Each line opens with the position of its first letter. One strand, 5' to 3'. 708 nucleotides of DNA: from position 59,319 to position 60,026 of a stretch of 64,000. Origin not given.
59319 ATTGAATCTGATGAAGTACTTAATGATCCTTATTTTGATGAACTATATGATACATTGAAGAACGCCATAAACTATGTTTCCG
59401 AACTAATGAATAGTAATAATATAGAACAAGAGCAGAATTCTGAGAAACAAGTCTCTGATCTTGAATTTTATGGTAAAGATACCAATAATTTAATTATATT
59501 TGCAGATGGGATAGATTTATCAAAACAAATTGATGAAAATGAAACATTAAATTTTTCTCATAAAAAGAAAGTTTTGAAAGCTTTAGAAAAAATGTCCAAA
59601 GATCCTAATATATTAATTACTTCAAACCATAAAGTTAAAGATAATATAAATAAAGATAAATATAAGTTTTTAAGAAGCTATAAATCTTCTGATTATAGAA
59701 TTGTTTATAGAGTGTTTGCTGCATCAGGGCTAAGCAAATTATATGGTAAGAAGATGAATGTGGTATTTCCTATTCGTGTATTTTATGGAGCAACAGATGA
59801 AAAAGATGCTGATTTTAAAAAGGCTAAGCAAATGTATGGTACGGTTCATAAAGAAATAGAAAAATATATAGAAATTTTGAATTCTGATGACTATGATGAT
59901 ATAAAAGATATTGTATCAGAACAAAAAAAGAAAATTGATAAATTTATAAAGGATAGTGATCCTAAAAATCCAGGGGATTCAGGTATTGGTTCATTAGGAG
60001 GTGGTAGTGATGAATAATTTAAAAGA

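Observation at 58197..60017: Large protein with a C-terminal RelE/ParE-like toxin fold fused to a ~450-aa K/E-rich region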

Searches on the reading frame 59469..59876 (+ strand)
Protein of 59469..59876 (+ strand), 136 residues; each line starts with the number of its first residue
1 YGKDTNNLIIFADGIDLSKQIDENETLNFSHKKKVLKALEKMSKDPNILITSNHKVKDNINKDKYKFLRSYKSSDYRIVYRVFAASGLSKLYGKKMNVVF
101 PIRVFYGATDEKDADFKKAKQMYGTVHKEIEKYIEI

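Call 13: search_solved_structures(query=A2, max_evalue=10, show_alignments=3)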
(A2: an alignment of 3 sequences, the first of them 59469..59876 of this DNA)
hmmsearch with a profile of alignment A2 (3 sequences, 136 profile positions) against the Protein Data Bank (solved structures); distinct sequences matched with E-value up to 10: 9.
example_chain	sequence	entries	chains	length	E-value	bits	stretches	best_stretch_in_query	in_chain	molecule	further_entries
6wvs_A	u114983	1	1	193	0.0088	19.2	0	39-76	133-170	DeNovoTIM15 hyperstable de novo TIM barrel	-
6nm1_A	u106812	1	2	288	0.31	14.1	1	16-79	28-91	Fatty acid Kinase (Fak) B1 protein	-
6alw_A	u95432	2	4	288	0.31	14.1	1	16-79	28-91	EDD domain protein, DegV family | Fatty acid Kinase (Fak) B1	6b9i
7sg3_A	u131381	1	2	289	0.32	14.1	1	16-78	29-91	Fatty Acid Kinase B1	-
6mh9_A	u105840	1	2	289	0.32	14.1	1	16-78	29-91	Fatty Acid Kinase (Fak) B1 protein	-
5woo_A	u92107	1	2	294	0.33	14.1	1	16-79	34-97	EDD domain protein, DegV family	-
5uto_A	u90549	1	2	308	0.38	13.9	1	16-79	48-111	EDD domain protein, DegV family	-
7scl_A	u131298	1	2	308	0.38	13.9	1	16-79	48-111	Fatty Acid Kinase B1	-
6nyu_A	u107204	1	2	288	0.42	13.7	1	16-79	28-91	DegV domain-containing protein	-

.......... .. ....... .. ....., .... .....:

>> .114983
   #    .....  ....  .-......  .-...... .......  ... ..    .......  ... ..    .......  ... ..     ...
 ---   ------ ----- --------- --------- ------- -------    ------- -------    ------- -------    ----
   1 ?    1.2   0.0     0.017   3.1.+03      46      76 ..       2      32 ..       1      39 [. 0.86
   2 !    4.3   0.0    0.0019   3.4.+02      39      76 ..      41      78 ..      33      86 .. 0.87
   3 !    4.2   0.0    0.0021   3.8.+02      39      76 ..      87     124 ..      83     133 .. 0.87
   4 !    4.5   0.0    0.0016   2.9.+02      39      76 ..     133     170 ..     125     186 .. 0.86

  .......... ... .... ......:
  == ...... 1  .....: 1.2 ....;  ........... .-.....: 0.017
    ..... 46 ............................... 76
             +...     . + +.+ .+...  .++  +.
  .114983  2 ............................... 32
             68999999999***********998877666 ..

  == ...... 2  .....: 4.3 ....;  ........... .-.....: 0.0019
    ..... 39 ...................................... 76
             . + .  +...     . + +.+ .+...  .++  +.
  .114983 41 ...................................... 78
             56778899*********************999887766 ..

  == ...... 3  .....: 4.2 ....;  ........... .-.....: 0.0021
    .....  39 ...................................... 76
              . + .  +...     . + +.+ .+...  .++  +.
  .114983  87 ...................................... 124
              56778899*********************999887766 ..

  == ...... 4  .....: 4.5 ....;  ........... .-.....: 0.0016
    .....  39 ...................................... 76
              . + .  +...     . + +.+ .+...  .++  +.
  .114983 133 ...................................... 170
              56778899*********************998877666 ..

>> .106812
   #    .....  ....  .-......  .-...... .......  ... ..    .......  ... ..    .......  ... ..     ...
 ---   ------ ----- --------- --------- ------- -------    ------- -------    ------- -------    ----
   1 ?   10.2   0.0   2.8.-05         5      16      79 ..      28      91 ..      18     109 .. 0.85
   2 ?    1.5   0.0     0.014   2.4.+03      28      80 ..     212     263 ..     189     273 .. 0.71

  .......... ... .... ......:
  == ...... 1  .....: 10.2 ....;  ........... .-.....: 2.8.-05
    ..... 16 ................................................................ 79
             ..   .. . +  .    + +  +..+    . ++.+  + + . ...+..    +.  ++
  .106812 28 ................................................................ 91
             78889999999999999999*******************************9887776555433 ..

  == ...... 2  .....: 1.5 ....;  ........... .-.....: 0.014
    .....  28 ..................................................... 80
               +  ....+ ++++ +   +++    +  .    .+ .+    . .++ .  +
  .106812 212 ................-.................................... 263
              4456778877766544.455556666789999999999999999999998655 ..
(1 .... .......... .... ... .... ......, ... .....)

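Call 14: search_protein_families(library=pfam, alignment_id=A2, max_evalue=10)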
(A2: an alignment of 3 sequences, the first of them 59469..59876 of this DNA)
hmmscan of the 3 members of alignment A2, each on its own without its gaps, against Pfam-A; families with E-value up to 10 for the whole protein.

A. member 1, window:59469-59876:+ (136 aa): 2 families
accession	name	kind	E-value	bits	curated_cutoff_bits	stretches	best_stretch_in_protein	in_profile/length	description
PF05016.21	ParE_toxin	-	0.034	15.2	23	1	28-82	25-71/89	ParE toxin of type II toxin-antitoxin system, parDE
PF18833.7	TPR_22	-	0.045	14.5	27.2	1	52-98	31-81/92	Tetratricopeptide repeat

B. families by the number of members that match (of 3 scanned): 3 families
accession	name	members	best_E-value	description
PF05016.21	ParE_toxin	3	0.0029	ParE toxin of type II toxin-antitoxin system, parDE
PF20878.2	REST_helical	2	0.028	Helical region in REST corepressor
PF18833.7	TPR_22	1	0.045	Tetratricopeptide repeat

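Call 17: predict_structure(alignment_id=A2)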
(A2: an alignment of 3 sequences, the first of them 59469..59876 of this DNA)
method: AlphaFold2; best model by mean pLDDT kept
length: 136 residues; sequences in the alignment: 3
mean_pLDDT: 44.7   pTM: 0.43
mean pLDDT of the five models: 44.7, 42.3, 42.0, 39.0, 36.0
residues with pLDDT >= 90: 0; 70-90: 0; 50-70: 46; < 50: 90
segments of 3 or more residues with pLDDT < 50: 1-8, 12-15, 26-28, 46-49, 51-61, 72-87, 98-136
pLDDT, mean of each block of 10 residues (from residue 1): 42 49 55 56 52 44 53 33 41 51 34 39 39 32
secondary structure, 60 per line:
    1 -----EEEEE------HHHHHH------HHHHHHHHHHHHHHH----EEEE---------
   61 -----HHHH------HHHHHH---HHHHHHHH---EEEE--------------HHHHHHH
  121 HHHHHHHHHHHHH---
elements in order: E6-10 H17-22 H29-43 E48-51 H66-69 H76-81 H85-92 E96-99 H114-133
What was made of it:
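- Tried and rejected: First structure model: an AF2 run with a 3-sequence alignment gave an unusable model (pLDDT 44.7, call 17).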

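Call 21: search_protein_representatives(alignment_id=A2)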
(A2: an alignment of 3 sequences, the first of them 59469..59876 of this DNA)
Query: 3 sequences, 136 profile positions. Proteins with E-value up to 0.001 (for the whole library): 12; up to 1e-10: 11; up to 1e-30: 7. The best 12 are listed.
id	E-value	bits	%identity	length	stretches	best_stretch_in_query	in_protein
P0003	3.4e-79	279.6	-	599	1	1-136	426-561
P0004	8.4e-46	171.5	-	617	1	1-136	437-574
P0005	3.5e-42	159.8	-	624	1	1-136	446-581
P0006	6.1e-41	155.7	-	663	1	1-136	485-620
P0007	3.2e-40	153.4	-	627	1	1-136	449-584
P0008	1.7e-35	138.1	-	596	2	2-136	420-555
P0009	1.7e-34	134.8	-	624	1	1-136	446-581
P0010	1.5e-25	105.9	-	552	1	2-92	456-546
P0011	1.9e-24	102.4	-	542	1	1-88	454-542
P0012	7.4e-21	90.7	-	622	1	1-133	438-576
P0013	5.3e-12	62.0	-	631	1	1-136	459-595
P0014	5.4e-05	39.3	-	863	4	67-100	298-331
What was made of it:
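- A search of 1.84 billion representative proteins found no stand-alone RelE/ParE protein (call 21).
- Tried and rejected: Representative-protein search: the search of 1.84 billion proteins with the domain profile found only full-length relatives, and no stand-alone toxins (call 21).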

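Call 26: search_solved_structures(query=A3, max_evalue=10, show_alignments=4)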
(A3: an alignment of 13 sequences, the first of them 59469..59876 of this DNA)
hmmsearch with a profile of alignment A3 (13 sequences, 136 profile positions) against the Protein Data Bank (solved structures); distinct sequences matched with E-value up to 10: 0.
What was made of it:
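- A profile search of PDB sequences found nothing (calls 13, 26).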

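Call 27: search_protein_families(library=pfam, alignment_id=A3, max_evalue=10)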
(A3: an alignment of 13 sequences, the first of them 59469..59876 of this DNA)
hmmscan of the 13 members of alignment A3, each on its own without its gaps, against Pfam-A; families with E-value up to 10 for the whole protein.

A. member 1, window:59469-59876:+ (136 aa): 2 families
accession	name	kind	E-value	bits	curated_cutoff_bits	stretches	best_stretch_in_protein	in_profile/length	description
PF05016.21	ParE_toxin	-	0.034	15.2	23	1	28-82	25-71/89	ParE toxin of type II toxin-antitoxin system, parDE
PF18833.7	TPR_22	-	0.045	14.5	27.2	1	52-98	31-81/92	Tetratricopeptide repeat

B. families by the number of members that match (of 13 scanned): 11 families
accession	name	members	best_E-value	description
PF05016.21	ParE_toxin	10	0.00032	ParE toxin of type II toxin-antitoxin system, parDE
PF20878.2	REST_helical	2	0.028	Helical region in REST corepressor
PF16878.10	SIX1_SD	1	0.01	Transcriptional regulator, SIX1, N-terminal SD domain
PF07870.16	DUF1657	1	0.019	Protein of unknown function (DUF1657)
PF18833.7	TPR_22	1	0.045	Tetratricopeptide repeat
PF19342.4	MGP3_C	1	0.053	MGP3 C-terminal domain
PF17480.7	AlphaC_N2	1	0.077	AlphaC N-terminal domain 2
PF23679.1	UPA-FIIND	1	0.12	UPA-FIIND domain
PF22182.2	DUF6945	1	0.13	Domain of unknown function (DUF6945)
PF09149.16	DUF1935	1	0.15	Domain of unknown function (DUF1935)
PF11439.13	T3SchapCesA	1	0.16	Type III secretion system filament chaperone CesA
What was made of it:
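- PF05016 is hit by 10 of 13 members (call 27). The best Pfam family is named ParE_toxin (call 27).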

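Call 33: predict_structure(alignment_id=A3)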
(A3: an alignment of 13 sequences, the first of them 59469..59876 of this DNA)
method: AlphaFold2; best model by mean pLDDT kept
length: 136 residues; sequences in the alignment: 13
mean_pLDDT: 85.6   pTM: 0.83
mean pLDDT of the five models: 85.6, 85.0, 82.5, 81.4, 80.3
residues with pLDDT >= 90: 61; 70-90: 64; 50-70: 11; < 50: 0
segments of 3 or more residues with pLDDT < 50: none
pLDDT, mean of each block of 10 residues (from residue 1): 81 91 86 91 87 70 79 89 90 91 85 86 91 79
secondary structure, 60 per line:
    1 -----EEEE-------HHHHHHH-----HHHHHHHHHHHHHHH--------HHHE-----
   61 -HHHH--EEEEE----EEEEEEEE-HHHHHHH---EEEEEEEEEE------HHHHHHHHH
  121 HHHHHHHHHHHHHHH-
elements in order: E6-9 H17-23 H29-43 H62-65 E68-72 E77-84 H86-92 E96-105 H112-135
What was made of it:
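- On RelE/ParE superfamily (BECR fold): AF2 model pLDDT 85.6 with elements E6-9, H17-23, H29-43, E68-72, E77-84, E96-105, H112-135 (call 33).
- AF2 model pLDDT 85.6, pTM 0.83, and all five models score 80 or more (call 33).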

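Call 36: fold_search(model_id=the predicted structure, library=pdb)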
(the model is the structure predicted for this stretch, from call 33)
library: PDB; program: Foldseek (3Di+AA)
matches with E <= 10: 328; with E <= 0.001: 0
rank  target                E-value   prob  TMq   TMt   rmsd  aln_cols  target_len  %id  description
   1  2khe_MODEL_1_A        8.8e-03  1.00  0.45  0.65   3.8       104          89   15  Solution Structure of the Bacterial Toxin Rele from Thermus Thermophilus HB8 (released 2010-03-31)
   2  9w3a_B                1.5e-02  0.92  0.42  0.49   5.4       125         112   15  Crystal structure of PfiAT toxin-antitoxin complex (released 2026-02-11)
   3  9w3a_D                1.7e-02  0.96  0.44  0.52   5.2       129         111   13  Crystal structure of PfiAT toxin-antitoxin complex (released 2026-02-11)
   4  9w3a_C                1.9e-02  0.94  0.45  0.52   5.4       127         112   16  Crystal structure of PfiAT toxin-antitoxin complex (released 2026-02-11)
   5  9w3a_A                1.9e-02  0.91  0.43  0.49   5.4       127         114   15  Crystal structure of PfiAT toxin-antitoxin complex (released 2026-02-11)
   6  3g5o_C                2.5e-02  1.00  0.51  0.76   3.0       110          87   14  The crystal structure of the toxin-antitoxin complex RelBE2 (Rv2865-2866) from Mycobacterium tuberculosis (released 2009-04-14)
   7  3g5o_B                3.2e-02  0.96  0.40  0.61   4.4       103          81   11  The crystal structure of the toxin-antitoxin complex RelBE2 (Rv2865-2866) from Mycobacterium tuberculosis (released 2009-04-14)
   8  9g12_B                3.6e-02  0.94  0.40  0.57   4.5       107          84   15  Mycobacterium tuberculosis RelBE1 toxin-antitoxin system; rv1247c (relB1 antitoxin), rv1246c (relE1 toxin) (released 2025-12-17)
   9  6af4_C                4.1e-02  0.93  0.49  0.54   5.4       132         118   11  Toxin-Antitoxin module from Streptococcus pneumoniae (released 2019-08-14)
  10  3t1v_C                4.1e-02  0.33  0.22  0.17  11.1       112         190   11  MglA bound to GDP in P2(1) tetrameric arrangement (released 2011-08-31)
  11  6af4_A                6.1e-02  0.92  0.51  0.56   4.9       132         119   12  Toxin-Antitoxin module from Streptococcus pneumoniae (released 2019-08-14)
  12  6af4_G                1.5e-01  0.69  0.48  0.54   5.6       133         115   13  Toxin-Antitoxin module from Streptococcus pneumoniae (released 2019-08-14)
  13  5ceg_B                1.5e-01  0.66  0.41  0.51   5.5       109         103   11  X-ray structure of toxin/anti-toxin complex from Mesorhizobium opportunistum (released 2015-11-11)
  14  3t1o_A                1.6e-01  0.18  0.22  0.17  10.8       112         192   11  MglA bound to GDP (released 2011-08-31)
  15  3t1t_D                1.6e-01  0.16  0.22  0.17  11.1       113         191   11  MglA bound to GDP in P1 tetrameric arrangement (released 2011-08-31)
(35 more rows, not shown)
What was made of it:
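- On RelE/ParE superfamily (BECR fold): TM-score normalised to the target reaches 0.76 (call 36).
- On ParE gyrase inhibitors: ParE and PfiT structures are matched, but with lower TM-scores (0.41-0.52) than RelE structures (0.65-0.76) (call 36).
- Checked: The AlphaFold2 model and Foldseek agree with the fold (calls 33, 36).
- Foldseek PDB ranks 1-9 are all RelE, ParE or HigB toxins (call 36). PfiT and several ParE structures are among the Foldseek hits (call 36). The closest structures by TM-score are RelE proteins: 3g5o_C at 0.76 and 2khe at 0.65, against 0.41-0.52 for ParE and PfiT (call 36).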

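Call 37: find_encoding_contigs(protein=P0013, flank=10000, max_places=2)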
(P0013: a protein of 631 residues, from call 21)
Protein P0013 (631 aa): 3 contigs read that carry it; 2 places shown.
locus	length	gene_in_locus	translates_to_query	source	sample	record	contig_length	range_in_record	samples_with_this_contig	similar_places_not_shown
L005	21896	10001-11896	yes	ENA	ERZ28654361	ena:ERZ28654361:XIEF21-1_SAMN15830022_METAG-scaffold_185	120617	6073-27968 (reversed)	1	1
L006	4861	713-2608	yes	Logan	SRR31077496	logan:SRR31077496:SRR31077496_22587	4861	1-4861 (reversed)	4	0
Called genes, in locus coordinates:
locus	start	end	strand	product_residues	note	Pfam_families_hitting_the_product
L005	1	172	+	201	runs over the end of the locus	PF06725:3D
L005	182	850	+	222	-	-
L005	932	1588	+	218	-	PF10502:Peptidase_S26 (faint)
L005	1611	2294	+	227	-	-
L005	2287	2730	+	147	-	-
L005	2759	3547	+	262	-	PF00398:RrnaAD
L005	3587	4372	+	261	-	PF05582:Peptidase_U57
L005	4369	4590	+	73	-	PF06257:VEG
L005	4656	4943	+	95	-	PF04026:SpoVG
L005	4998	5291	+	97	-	PF07873:YabP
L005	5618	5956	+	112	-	PF04977:DivIC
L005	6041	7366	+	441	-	PF01171:ATP_bind_3, PF11734:TilS_C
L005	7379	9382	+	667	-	PF06480:FtsH_ext, PF00004:AAA, PF07728:AAA_5 (weak), PF17862:AAA_lid_3, PF01434:Peptidase_M41, PF07498:Rho_N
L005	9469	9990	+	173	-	-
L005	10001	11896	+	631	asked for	-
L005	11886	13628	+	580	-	-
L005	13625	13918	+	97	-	-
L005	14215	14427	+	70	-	-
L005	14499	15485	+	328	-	PF01207:Dus, PF01180:DHO_dh (weak), PF01680:SOR_SNZ (faint), PF00977:His_biosynth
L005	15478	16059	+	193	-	PF06271:RDD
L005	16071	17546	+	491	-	PF01336:tRNA_anti-codon, PF00152:tRNA-synt_2, PF01409:tRNA-synt_2d (faint)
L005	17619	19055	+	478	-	PF03600:CitMHS (weak), PF03606:DcuC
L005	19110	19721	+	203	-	-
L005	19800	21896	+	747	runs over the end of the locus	PF02861:Clp_N, PF13191:AAA_16, PF23569:NBD_SMAX1, PF00004:AAA, PF17871:AAA_lid_9, PF00158:Sigma54_activat, PF00004:AAA, PF07724:AAA_2, +6 more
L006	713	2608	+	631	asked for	-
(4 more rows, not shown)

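Call 38: find_encoding_contigs(protein=P0012, flank=10000, max_places=2)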
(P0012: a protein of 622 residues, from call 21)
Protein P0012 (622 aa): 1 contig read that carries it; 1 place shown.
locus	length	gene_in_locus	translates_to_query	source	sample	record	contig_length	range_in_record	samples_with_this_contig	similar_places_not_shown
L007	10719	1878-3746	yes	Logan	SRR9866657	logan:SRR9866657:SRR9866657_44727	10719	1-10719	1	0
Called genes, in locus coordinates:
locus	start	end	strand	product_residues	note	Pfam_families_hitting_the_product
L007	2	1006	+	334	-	?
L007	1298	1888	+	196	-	-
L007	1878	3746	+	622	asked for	-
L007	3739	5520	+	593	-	-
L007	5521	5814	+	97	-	-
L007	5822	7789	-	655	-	PF00912:Transgly, PF00905:Transpeptidase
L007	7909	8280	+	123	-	PF09148:DUF1934 (weak)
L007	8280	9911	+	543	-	PF03485:Arg_tRNA_synt_N, PF00750:tRNA-synt_1d, PF05746:DALR_1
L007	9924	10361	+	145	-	-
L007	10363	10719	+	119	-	?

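Call 46: fold_search(model_id=the predicted structure, library=viral)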
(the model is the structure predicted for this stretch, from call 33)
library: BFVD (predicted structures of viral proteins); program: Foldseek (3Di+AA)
matches with E <= 10: 385; with E <= 0.001: 0
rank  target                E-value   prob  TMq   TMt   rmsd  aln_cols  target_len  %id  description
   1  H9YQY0                4.6e-03  1.00  0.50  0.65   4.8       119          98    8  (no name in the UniProt tables at hand)
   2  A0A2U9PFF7            5.3e-02  0.57  0.34  0.21   9.4       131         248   11  Uncharacterized protein [Erwinia phage vB_EamM-Bue1]
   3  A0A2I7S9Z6            1.3e-01  0.41  0.35  0.36   9.4       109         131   14  (no name in the UniProt tables at hand)
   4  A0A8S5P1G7            1.5e-01  0.06  0.18  0.16  14.5       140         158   12  Uncharacterized protein [Myoviridae sp. ctLnO19]
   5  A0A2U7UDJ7            1.6e-01  0.35  0.36  0.28   9.2       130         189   10  Uncharacterized protein [Pandoravirus neocaledonia]
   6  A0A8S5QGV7            1.7e-01  0.09  0.22  0.12  15.7       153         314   12  Uncharacterized protein [Myoviridae sp. ctdNl2]
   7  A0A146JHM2            3.7e-01  0.06  0.16  0.03  14.5        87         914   16  (no name in the UniProt tables at hand)
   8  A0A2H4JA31            4.5e-01  0.04  0.14  0.24  22.6        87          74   20  Uncharacterized protein [uncultured Caudovirales phage]
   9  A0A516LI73            5.1e-01  0.03  0.12  0.06  26.3        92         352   13  (no name in the UniProt tables at hand)
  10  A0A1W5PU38            5.4e-01  0.35  0.41  0.42   5.3       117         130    8  (no name in the UniProt tables at hand)
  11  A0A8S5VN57            5.8e-01  0.03  0.18  0.07  16.8       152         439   17  (no name in the UniProt tables at hand)
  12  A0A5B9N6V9            6.1e-01  0.08  0.24  0.14  12.6       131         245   17  Uncharacterized protein [Aeromonas phage 4L372D]
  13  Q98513                6.1e-01  0.07  0.24  0.18  15.3       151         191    9  Uncharacterized protein [Paramecium bursaria Chlorella virus 1]
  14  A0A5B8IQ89            6.1e-01  0.05  0.20  0.18  13.3       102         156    8  SHSP domain-containing protein [Mimiviridae sp. ChoanoV1]
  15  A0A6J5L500            6.1e-01  0.03  0.15  0.17  15.3       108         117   12  Uncharacterized protein [uncultured Caudovirales phage]
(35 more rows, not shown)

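Call 77: find_encoding_contigs(protein=P0006, flank=8000, max_places=1)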
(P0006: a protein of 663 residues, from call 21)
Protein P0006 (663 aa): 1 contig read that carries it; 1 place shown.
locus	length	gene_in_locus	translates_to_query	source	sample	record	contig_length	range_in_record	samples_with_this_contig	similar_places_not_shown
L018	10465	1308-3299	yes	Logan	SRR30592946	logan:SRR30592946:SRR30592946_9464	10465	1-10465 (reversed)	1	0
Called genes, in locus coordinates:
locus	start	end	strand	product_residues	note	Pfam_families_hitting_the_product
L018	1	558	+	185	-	?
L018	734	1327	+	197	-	-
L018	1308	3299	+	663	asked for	-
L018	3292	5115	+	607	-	-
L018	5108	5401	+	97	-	-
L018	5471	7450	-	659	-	PF00912:Transgly, PF00905:Transpeptidase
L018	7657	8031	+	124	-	PF09148:DUF1934 (weak)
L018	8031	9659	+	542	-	PF03485:Arg_tRNA_synt_N, PF00750:tRNA-synt_1d, PF05746:DALR_1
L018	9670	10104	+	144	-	-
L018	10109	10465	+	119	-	?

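Call 78: find_encoding_contigs(protein=P0008, flank=8000, max_places=1)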
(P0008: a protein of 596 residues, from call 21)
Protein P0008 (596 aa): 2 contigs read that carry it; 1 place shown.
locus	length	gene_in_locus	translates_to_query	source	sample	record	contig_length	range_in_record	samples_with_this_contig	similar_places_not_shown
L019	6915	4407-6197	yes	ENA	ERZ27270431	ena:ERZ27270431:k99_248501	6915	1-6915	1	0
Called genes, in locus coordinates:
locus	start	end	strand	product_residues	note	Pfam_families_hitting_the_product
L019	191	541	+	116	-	-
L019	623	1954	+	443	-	PF01171:ATP_bind_3, PF06508:QueC (faint), PF11734:TilS_C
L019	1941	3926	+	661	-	PF06480:FtsH_ext, PF13191:AAA_16 (faint), PF07728:AAA_5 (faint), PF00004:AAA, PF17862:AAA_lid_3, PF01434:Peptidase_M41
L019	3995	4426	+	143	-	-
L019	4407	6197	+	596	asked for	-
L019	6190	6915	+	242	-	?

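Call 79: find_encoding_contigs(protein=P0004, flank=8000, max_places=1)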
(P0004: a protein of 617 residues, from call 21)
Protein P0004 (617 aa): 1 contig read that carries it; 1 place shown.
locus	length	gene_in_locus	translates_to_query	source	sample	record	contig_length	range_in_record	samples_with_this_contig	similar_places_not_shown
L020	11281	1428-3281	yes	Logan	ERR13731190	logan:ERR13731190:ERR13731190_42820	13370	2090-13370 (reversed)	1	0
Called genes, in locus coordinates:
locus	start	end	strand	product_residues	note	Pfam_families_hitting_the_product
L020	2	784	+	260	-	?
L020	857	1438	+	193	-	-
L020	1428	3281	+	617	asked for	-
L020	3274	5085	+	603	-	-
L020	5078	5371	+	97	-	-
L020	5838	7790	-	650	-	PF00912:Transgly, PF00905:Transpeptidase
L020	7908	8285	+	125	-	PF09148:DUF1934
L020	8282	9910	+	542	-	PF03485:Arg_tRNA_synt_N, PF00750:tRNA-synt_1d, PF09334:tRNA-synt_1g (faint), PF05746:DALR_1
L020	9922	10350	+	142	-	-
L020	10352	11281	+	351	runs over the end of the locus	PF03462:PCRF, PF00472:RF-1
